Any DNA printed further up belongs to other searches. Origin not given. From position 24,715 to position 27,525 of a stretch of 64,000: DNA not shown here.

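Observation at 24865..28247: ABC transporter whose ATPase is fused through a single TM helix to an extracellular serine hydrolase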

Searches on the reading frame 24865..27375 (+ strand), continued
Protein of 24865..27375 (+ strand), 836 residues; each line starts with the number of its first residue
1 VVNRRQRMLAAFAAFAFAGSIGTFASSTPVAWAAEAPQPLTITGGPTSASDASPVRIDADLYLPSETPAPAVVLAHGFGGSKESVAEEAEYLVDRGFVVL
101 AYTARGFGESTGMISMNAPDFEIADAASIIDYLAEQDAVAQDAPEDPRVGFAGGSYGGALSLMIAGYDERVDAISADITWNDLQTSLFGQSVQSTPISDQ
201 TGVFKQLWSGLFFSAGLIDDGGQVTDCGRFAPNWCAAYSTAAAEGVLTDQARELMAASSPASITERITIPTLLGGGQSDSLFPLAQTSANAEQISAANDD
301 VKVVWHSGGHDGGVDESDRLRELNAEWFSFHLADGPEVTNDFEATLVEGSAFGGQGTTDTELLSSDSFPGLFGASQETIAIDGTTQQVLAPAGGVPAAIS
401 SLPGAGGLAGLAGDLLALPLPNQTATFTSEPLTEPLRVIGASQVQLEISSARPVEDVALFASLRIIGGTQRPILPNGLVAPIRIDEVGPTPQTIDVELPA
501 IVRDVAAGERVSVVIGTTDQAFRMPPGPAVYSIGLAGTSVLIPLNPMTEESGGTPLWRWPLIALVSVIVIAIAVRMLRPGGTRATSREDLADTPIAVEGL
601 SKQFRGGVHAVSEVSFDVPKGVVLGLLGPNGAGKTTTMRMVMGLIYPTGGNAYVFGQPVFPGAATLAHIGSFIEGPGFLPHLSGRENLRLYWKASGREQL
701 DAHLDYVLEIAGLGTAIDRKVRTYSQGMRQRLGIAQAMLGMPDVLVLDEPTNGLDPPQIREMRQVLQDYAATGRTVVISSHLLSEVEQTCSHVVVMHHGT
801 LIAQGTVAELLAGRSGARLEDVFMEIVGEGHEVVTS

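Call 15: find_related_loci(query=A1, collection=genome_contigs, flank=6000)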
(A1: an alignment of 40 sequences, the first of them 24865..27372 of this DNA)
Query A1 (836 aa) in genome_contigs; peptide patterns used: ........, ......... (x = any residue, [..] = any of these).
600 stretches matched a pattern (row limit reached: there are more); 600 encode a relative of the query (tblastn E <= 1e-3); the best 80 are kept; 80 distinct loci.
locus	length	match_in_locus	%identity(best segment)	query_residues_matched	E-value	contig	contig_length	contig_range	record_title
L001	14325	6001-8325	45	51-811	0e+0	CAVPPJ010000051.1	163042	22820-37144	MAG: uncultured Actinomycetes bacterium isolate MFD00031.bin.1.111 genome assembly, contig: contig_62490, whole genome s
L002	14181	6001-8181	46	70-811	0e+0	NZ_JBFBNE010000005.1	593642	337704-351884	Streptomyces sp. NPDC059900 NPDC059900_T32_E8.ctg-0005, whole genome shotgun sequence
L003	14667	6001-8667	46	5-810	2e-141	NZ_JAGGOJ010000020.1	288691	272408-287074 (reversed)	Streptomyces sp. ISL-10 ISL10_21, whole genome shotgun sequence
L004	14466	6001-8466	46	46-813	0e+0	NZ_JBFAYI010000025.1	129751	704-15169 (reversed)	Lentzea sp. NPDC051838 NPDC051838_77_A2.ctg-0025, whole genome shotgun sequence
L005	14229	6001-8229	45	55-811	0e+0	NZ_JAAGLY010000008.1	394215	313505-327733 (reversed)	Streptomyces sp. SID13726 NODE_8_length_394291_cov_73.8712_ID_15/0, whole genome shotgun sequence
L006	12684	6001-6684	51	591-811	2e-57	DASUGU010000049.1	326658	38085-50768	MAG TPA_asm: Pseudonocardiaceae bacterium isolate SMAG_U1414 k141_554948, whole genome shotgun sequence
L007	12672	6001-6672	49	593-812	1e-56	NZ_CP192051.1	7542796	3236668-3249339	Kribbella sp. CA-247076 chromosome, complete genome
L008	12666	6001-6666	48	592-813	6e-56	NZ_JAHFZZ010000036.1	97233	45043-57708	Nonomuraea sp. NEAU-A123 Scaffold36, whole genome shotgun sequence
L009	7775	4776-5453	50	595-816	2e-54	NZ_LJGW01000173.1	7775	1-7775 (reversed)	Streptomyces nanshensis strain SCSIO 10429 scaffold171, whole genome shotgun sequence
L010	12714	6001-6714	47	579-813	3e-54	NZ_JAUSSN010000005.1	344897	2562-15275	Pseudarthrobacter oxydans strain CC185 Ga0466896_05, whole genome shotgun sequence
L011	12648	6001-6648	47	595-813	3e-54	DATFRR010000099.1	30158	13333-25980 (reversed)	MAG TPA_asm: Micromonosporaceae bacterium isolate SMAG_U9363 k141_3821037, whole genome shotgun sequence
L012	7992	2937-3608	42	585-813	4e-53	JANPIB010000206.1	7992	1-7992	MAG: Chitinophagales bacterium isolate VAR_62_metabat.25 VAR_62_k141_1573027, whole genome shotgun sequence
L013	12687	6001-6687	50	592-816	4e-53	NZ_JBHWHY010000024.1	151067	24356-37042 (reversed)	Streptomyces sp. NPDC059788 NPDC059788_T45_H6.ctg-0024, whole genome shotgun sequence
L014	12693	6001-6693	46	586-812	1e-52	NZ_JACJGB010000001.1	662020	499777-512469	Tessaracoccus sp. MC1679 Scaffold1_1, whole genome shotgun sequence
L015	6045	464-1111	49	595-810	2e-52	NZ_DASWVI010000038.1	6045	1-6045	MAG: Nocardioides sp. isolate SMAG_U3625 k141_258394, whole genome shotgun sequence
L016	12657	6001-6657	50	595-810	9e-52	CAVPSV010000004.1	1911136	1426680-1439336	MAG: uncultured Actinomycetota bacterium isolate MFD09671.bin.2.2 genome assembly, contig: contig_7990, whole genome sho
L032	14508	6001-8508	46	46-821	0e+0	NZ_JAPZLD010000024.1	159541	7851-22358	Amycolatopsis ponsaeliensis strain RTGN1 contig00024, whole genome shotgun sequence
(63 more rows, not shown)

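Call 26: find_encoding_contigs(protein=P0028, flank=8000, max_places=2)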
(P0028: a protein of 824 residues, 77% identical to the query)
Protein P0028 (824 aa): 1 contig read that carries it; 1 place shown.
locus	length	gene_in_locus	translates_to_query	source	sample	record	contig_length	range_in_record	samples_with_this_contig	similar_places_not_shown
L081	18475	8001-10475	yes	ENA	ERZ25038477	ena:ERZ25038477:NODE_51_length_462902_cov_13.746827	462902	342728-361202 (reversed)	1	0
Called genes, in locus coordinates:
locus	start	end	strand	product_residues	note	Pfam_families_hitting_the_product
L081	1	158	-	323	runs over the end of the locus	PF05544:Pro_racemase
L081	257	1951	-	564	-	PF24684:Vgb_lyase, PF07494:Reg_prop (faint), PF08450:SGL (faint), PF24684:Vgb_lyase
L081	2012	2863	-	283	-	PF00892:EamA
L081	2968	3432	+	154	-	-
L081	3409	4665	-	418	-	PF04261:Dyp_perox_N, PF20628:Dyp_perox_C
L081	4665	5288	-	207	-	PF04314:LpqE-like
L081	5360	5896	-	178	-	-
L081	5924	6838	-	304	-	PF04018:VCA0040-like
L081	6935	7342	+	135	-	PF07784:DUF1622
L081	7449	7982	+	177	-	-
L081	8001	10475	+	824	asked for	PF01738:DLH (faint), PF02129:Peptidase_S15, PF00561:Abhydrolase_1, PF12146:Hydrolase_4, PF12697:Abhydrolase_6, PF08530:PepX_C (weak), PF00005:ABC_tran, PF13304:AAA_21, +1 more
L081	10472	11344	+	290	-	PF12679:ABC2_membrane_2 (faint), PF12730:ABC2_membrane_4 (weak), PF10920:DUF2705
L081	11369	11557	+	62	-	-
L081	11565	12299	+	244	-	PF03306:AAL_decarboxy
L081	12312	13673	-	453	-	PF00202:Aminotran_3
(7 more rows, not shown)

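Call 27: find_encoding_contigs(protein=P0117, flank=8000, max_places=2)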
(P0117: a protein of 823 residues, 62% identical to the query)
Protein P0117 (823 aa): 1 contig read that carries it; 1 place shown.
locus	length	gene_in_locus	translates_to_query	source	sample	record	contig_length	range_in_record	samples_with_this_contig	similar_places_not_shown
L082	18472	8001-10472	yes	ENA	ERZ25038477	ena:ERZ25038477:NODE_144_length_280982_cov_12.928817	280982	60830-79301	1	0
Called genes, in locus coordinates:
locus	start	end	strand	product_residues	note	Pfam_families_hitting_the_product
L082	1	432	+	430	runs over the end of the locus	PF06545:AllG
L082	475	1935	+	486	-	PF00324:AA_permease, PF13520:AA_permease_2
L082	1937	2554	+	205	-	PF13404:HTH_AsnC-type, PF13412:HTH_24, PF01037:AsnC_trans_reg, PF22482:AsnC_trans_reg_3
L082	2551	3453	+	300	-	PF00561:Abhydrolase_1, PF12146:Hydrolase_4, PF12697:Abhydrolase_6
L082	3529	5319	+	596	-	PF01565:FAD_binding_4, PF08031:BBE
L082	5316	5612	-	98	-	PF17227:DUF5302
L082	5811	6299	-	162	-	PF02452:PemK_toxin (weak)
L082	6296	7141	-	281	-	PF08501:Shikimate_dh_N, PF01488:Shikimate_DH (weak), PF18317:SDH_C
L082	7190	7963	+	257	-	PF03807:F420_oxidored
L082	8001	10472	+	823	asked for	PF01738:DLH (weak), PF02129:Peptidase_S15, PF00326:Peptidase_S9 (faint), PF00561:Abhydrolase_1, PF12146:Hydrolase_4, PF08530:PepX_C, PF00005:ABC_tran, PF13304:AAA_21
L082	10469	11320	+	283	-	PF12679:ABC2_membrane_2 (faint), PF12730:ABC2_membrane_4, PF10920:DUF2705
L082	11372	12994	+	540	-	PF00083:Sugar_tr (weak), PF07690:MFS_1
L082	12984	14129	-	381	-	PF02653:BPD_transp_2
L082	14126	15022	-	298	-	PF02653:BPD_transp_2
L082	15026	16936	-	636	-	PF00501:AMP-binding, PF23562:AMP-binding_C_3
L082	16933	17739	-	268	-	PF13476:AAA_23 (weak), PF00005:ABC_tran, PF13304:AAA_21 (faint), PF12399:BCA_ABC_TP_C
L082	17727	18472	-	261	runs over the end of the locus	PF00005:ABC_tran, PF13304:AAA_21 (faint)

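Call 28: predict_structure(alignment_id=A1)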
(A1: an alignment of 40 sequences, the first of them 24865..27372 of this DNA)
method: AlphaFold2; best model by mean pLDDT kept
length: 836 residues; sequences in the alignment: 40
mean_pLDDT: 82.3   pTM: 0.63
mean pLDDT of the five models: 82.3, 79.7, 75.9, 73.8, 68.6
residues with pLDDT >= 90: 338; 70-90: 357; 50-70: 88; < 50: 53
segments of 3 or more residues with pLDDT < 50: 1-3, 24-33, 350-355, 394-410, 417-420, 832-836
pLDDT, mean of each block of 10 residues (from residue 1): 57 62 45 72 89 93 97 84 91 97 90 86 94 97 96 94 96 96 90 66 81 78 85 85 81 91 95 93 93 96 93 87 97 96 81 55 93 95 91 49 43 48 86 92 96 90 84 68 91 94 89 88 80 94 89 58 81 67 76 92 84 92 84 82 86 90 77 60 83 69 77 84 78 75 81 74 82 87 78 88 87 76 69 40
secondary structure, 60 per line:
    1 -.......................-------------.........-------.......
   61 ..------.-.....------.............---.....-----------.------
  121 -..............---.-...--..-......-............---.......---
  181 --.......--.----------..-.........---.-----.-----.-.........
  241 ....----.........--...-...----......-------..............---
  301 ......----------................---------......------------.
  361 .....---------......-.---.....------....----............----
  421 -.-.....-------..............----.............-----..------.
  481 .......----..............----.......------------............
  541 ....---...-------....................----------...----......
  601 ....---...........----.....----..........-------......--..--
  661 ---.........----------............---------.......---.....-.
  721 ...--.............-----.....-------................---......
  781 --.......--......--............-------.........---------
elements in order (helices of 4 or more, strands of 3 or more residues): H2-24 E38-46 E54-62 E71-75 H82-94 E98-102 H122-135 E141-143 E149-154 H156-167 E171-177 H183-187 H206-214 H232-244 H249-257 E271-276 H284-297 E301-306 H317-332 E342-347 E360-365 E375-380 E386-390 H397-400 H405-416 E424-428 E436-449 E454-466 E480-487 E492-505 E510-516 E529-544 E548-550 H558-577 E595-604 E608-618 E623-627 H632-641 E649-654 H664-668 E669-672 H684-694 H704-710 H714-718 H726-738 E744-748 H756-771 E775-780 H783-789 E792-797 E800-806 H807-811 H819-827

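Call 31: search_protein_families(library=pfam, proteins=[L002:9503-11242:+, L003:9804-11555:+, L001:9624-11885:+, L004:9545-10342:+, L032:9639-10415:+, L002:8423-9499:+], max_evalue=0.001)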
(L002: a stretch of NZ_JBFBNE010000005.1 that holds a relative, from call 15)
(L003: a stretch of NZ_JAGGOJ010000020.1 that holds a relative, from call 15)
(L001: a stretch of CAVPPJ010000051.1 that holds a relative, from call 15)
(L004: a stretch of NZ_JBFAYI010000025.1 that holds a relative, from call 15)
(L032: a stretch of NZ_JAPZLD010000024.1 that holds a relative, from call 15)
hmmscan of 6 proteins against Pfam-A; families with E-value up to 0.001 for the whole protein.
L002:9503-11242:+ (580 aa): 5 families
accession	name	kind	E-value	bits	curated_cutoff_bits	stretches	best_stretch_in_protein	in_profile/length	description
PF12034.13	YfbK_C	-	4.2e-25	89.4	25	1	380-451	7-78/184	Uncharacterized protein YfbK, C-terminal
PF00092.34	VWA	-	1.5e-22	81.1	23.8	1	198-367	2-171/174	von Willebrand factor type A domain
PF12450.13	vWF_A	-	8.8e-17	61.3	25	1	109-169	22-83/94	von Willebrand factor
PF13519.12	VWA_2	-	7.9e-15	55.8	27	1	199-303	2-106/107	von Willebrand factor type A domain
PF13768.12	VWA_3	-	1.7e-08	35.1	27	1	197-354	2-152/155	von Willebrand factor type A domain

L003:9804-11555:+ (584 aa): 5 families
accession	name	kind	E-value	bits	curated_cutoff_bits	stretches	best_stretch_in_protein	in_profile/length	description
PF12034.13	YfbK_C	-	9e-25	88.3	25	1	423-480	7-64/184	Uncharacterized protein YfbK, C-terminal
PF00092.34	VWA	-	4.5e-23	82.8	23.8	1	241-410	2-171/174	von Willebrand factor type A domain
PF12450.13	vWF_A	-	3.4e-17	62.6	25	1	139-200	20-82/94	von Willebrand factor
PF13519.12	VWA_2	-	2.8e-14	54.1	27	1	242-346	2-106/107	von Willebrand factor type A domain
PF13768.12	VWA_3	-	3.7e-10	40.5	27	1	240-397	2-152/155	von Willebrand factor type A domain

L001:9624-11885:+ (754 aa): 3 families
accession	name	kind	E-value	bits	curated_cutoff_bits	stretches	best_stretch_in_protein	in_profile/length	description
PF02057.21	Glyco_hydro_59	-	1.6e-74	251.3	27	1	107-412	1-294/294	Glycosyl hydrolase family 59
PF21708.4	Glyco_hydro_59_C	-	7e-12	46.1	27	1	570-752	4-173/175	Galactocerebrosidase, C-terminal lectin domain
PF17387.8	Glyco_hydro_59M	-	3.2e-07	31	28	1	467-533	49-114/116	Glycosyl hydrolase family 59 central domain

L004:9545-10342:+ (266 aa): 0 families

L032:9639-10415:+ (259 aa): 0 families

L002:8423-9499:+ (359 aa): 0 families

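Call 32: fold_search(model_id=the predicted structure, library=pdb)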
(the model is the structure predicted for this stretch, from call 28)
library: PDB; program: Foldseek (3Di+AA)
matches with E <= 10: 1995; with E <= 0.001: 1909
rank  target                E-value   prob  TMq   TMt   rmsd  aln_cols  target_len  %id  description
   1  8yzo                  1.7e-29  1.00  0.45  0.71   6.6       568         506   21  Crystal structural analysis of PaL mutant L297M (released 2024-04-17)
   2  8yzn                  3.6e-29  1.00  0.45  0.72   6.9       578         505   20  Crystal structural analysis of PaL (released 2024-04-17)
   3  4p08                  4.1e-24  1.00  0.39  0.56  10.6       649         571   14  Engineered thermostable dimeric cocaine esterase (released 2014-07-16)
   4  3i2h                  9.2e-24  1.00  0.39  0.55  10.7       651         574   14  Cocaine Esterase with mutation L169K, bound to DTT adduct (released 2010-06-16)
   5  1l7q                  1.5e-23  1.00  0.40  0.56  10.3       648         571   15  Ser117Ala Mutant of Bacterial Cocaine Esterase cocE (released 2003-02-11)
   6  1l7r                  1.5e-23  1.00  0.39  0.55  10.7       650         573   15  Tyr44Phe Mutant of Bacterial Cocaine Esterase cocE (released 2003-02-11)
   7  1ju3                  2.1e-23  1.00  0.39  0.56  10.6       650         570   15  BACTERIAL COCAINE ESTERASE COMPLEX WITH TRANSITION STATE ANALOG (released 2001-12-21)
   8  7f65                  2.2e-23  1.00  0.39  0.55  10.9       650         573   15  Bacetrial Cocaine Esterase with mutations T172R/G173Q/V116K/S117A/A51L, bound to benzoic acid (released 2021-09-15)
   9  9k48                  2.3e-23  1.00  0.39  0.55  10.9       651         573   15  Bacetrial Cocaine Esterase with mutations T172R/G173Q/V116K/S117A/A51K (released 2024-12-18)
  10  3i2g                  2.6e-23  1.00  0.39  0.55  10.6       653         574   15  Cocaine Esterase with mutation G173Q, bound to DTT adduct (released 2010-06-16)
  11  3i2i                  4.1e-23  1.00  0.39  0.56  10.2       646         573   15  Cocaine Esterase with mutation T172R, bound to DTT adduct (released 2010-06-16)
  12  3ida                  2.1e-22  1.00  0.39  0.55  10.7       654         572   14  Thermostable Cocaine Esterase with mutations L169K and G173Q, bound to DTT adduct (released 2010-03-02)
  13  3i2f                  2.3e-22  1.00  0.39  0.55  10.8       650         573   15  Cocaine Esterase with mutations T172R / G173Q, bound to DTT adduct (released 2010-06-16)
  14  6nff                  8.2e-22  1.00  0.42  0.44   9.5       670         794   13  Structure of X-prolyl dipeptidyl aminopeptidase from Lactobacillus helveticus (released 2019-10-02)
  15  3puh_B                1.3e-21  1.00  0.41  0.57   8.2       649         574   15  Cocaine Esterase, wild-type biologically active dimer (released 2011-09-21)
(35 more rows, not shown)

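Call 54: search_protein_families(library=pfam, proteins=[L014:3734-6013:+, L008:4739-5944:+, L010:2034-4751:+, L007:1277-3679:+, L006:1905-3494:+, L016:3799-4410:+], max_evalue=0.001)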
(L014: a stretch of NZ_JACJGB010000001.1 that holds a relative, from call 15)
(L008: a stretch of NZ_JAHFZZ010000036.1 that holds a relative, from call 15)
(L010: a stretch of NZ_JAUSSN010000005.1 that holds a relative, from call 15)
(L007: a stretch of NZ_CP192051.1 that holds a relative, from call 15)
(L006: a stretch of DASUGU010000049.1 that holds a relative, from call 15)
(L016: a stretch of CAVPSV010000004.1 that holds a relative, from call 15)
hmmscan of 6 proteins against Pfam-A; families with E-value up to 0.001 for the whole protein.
L014:3734-6013:+ (760 aa): 1 family
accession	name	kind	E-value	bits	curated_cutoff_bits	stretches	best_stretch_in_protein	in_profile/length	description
PF09865.15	DUF2092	-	0.00026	20.9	21.2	1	452-629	40-208/212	Predicted periplasmic protein (DUF2092)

L008:4739-5944:+ (402 aa): 3 families
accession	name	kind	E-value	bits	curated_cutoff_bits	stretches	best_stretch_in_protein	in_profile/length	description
PF09865.15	DUF2092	-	4.8e-06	26.6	21.2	1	105-273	38-207/212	Predicted periplasmic protein (DUF2092)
PF03888.20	MucB_RseB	-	3.7e-05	23.8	22.3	1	172-261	85-170/178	MucB/RseB N-terminal domain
PF03548.22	LolA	-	0.0008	19.6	23.6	0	128-267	45-165/165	Outer membrane lipoprotein carrier protein LolA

L010:2034-4751:+ (906 aa): 2 families
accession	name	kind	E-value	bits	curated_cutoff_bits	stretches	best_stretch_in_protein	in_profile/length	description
PF01326.24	PPDK_N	-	1.1e-95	321.2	27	1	18-314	3-311/328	Pyruvate phosphate dikinase, AMP/ATP-binding domain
PF00391.29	PEP-utilizers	-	3.5e-26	91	23.1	1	822-892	2-72/72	PEP-utilising enzyme, mobile domain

L007:1277-3679:+ (801 aa): 3 families
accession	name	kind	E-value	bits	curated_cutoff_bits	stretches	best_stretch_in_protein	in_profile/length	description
PF07685.20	GATase_3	-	4.2e-24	85.7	27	1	609-786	2-193/196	CobB/CobQ-like glutamine amidotransferase domain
PF01656.29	CbiA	-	2.6e-20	73.1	25.4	1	361-546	1-123/125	CobQ/CobB/MinD/ParA nucleotide binding domain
PF13500.12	AAA_26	-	2.7e-11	44.2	27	1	434-540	96-195/198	AAA domain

L006:1905-3494:+ (530 aa): 0 families

L016:3799-4410:+ (204 aa): 0 families
